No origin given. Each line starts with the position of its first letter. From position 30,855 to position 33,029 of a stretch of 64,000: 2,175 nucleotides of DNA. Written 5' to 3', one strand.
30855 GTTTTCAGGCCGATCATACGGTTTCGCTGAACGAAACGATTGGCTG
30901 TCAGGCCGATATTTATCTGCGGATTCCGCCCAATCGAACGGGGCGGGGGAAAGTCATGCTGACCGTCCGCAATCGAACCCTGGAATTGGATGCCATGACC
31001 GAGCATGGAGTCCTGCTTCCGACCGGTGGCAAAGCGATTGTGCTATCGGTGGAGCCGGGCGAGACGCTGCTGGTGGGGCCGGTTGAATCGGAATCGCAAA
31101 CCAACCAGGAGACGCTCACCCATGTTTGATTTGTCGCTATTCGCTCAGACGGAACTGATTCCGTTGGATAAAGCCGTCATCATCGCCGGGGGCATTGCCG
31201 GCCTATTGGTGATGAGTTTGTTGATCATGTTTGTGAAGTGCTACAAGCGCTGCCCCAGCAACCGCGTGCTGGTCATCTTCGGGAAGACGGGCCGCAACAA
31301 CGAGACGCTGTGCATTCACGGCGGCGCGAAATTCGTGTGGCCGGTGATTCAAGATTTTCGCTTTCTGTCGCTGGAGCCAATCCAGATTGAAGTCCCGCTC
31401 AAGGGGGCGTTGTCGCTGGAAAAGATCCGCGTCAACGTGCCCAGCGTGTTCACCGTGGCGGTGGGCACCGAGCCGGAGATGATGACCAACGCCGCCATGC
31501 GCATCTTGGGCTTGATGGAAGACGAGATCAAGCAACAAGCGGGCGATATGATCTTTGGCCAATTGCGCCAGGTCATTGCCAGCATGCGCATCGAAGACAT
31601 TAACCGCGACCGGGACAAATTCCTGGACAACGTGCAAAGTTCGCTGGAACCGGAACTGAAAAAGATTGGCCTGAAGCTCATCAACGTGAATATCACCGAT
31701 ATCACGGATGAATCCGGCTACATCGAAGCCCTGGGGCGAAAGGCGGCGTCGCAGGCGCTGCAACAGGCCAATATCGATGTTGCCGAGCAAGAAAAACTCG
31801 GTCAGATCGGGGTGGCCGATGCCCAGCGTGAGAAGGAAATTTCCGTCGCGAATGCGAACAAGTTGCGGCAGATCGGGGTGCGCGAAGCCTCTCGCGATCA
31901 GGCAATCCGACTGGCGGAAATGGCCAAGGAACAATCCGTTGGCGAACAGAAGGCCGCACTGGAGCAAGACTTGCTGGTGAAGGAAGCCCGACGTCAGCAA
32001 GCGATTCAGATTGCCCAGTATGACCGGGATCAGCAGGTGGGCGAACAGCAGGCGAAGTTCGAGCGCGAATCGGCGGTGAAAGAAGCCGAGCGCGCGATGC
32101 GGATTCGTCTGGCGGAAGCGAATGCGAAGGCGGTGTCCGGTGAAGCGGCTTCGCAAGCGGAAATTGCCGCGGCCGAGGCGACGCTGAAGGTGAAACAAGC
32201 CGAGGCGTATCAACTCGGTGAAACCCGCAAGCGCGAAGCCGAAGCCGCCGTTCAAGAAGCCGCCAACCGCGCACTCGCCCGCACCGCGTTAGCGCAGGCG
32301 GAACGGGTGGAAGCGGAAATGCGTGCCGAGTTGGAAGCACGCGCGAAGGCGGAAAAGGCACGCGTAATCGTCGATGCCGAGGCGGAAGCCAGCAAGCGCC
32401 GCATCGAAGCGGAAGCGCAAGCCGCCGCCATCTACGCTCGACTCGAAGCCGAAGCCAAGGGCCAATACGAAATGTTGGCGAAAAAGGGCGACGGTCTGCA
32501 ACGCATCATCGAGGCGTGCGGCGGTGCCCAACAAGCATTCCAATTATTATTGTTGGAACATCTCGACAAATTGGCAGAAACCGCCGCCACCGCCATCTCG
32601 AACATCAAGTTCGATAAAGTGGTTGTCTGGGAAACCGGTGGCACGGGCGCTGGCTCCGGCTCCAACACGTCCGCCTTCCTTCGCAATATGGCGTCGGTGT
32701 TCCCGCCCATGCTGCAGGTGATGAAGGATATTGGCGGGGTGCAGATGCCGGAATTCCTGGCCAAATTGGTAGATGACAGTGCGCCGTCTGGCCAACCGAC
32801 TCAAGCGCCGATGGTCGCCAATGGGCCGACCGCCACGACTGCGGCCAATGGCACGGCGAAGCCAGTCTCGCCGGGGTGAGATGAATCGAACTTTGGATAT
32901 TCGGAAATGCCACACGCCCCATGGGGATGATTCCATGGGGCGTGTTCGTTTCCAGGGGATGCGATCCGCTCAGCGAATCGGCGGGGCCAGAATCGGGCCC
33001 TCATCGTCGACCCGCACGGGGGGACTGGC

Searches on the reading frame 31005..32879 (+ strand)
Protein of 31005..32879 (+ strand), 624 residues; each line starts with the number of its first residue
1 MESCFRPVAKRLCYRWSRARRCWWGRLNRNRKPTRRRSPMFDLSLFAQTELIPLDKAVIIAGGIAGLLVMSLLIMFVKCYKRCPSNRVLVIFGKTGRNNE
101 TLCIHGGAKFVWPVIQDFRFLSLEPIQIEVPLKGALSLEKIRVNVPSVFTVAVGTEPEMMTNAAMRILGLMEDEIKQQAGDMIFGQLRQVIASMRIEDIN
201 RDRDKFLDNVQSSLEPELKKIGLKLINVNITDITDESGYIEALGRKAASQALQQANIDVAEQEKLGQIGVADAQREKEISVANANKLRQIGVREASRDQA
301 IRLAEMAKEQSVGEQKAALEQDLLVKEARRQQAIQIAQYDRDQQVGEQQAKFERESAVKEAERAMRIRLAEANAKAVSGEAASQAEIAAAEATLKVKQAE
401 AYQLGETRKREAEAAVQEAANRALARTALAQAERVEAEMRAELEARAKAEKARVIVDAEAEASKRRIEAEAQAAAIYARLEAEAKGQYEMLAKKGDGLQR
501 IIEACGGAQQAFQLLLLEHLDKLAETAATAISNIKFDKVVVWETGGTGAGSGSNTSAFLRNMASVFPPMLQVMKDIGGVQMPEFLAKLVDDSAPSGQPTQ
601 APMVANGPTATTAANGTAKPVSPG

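Call 60: search_protein_families(library=pfam, proteins=[window:31005-32879:+], max_evalue=0.001)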
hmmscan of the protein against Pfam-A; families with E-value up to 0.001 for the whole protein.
window:31005-32879:+ (624 aa): 1 family
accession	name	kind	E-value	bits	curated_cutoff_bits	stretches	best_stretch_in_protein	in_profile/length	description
PF01145.31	Band_7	-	1.2e-28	100.8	23.6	1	84-264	4-176/176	SPFH domain / Band 7 family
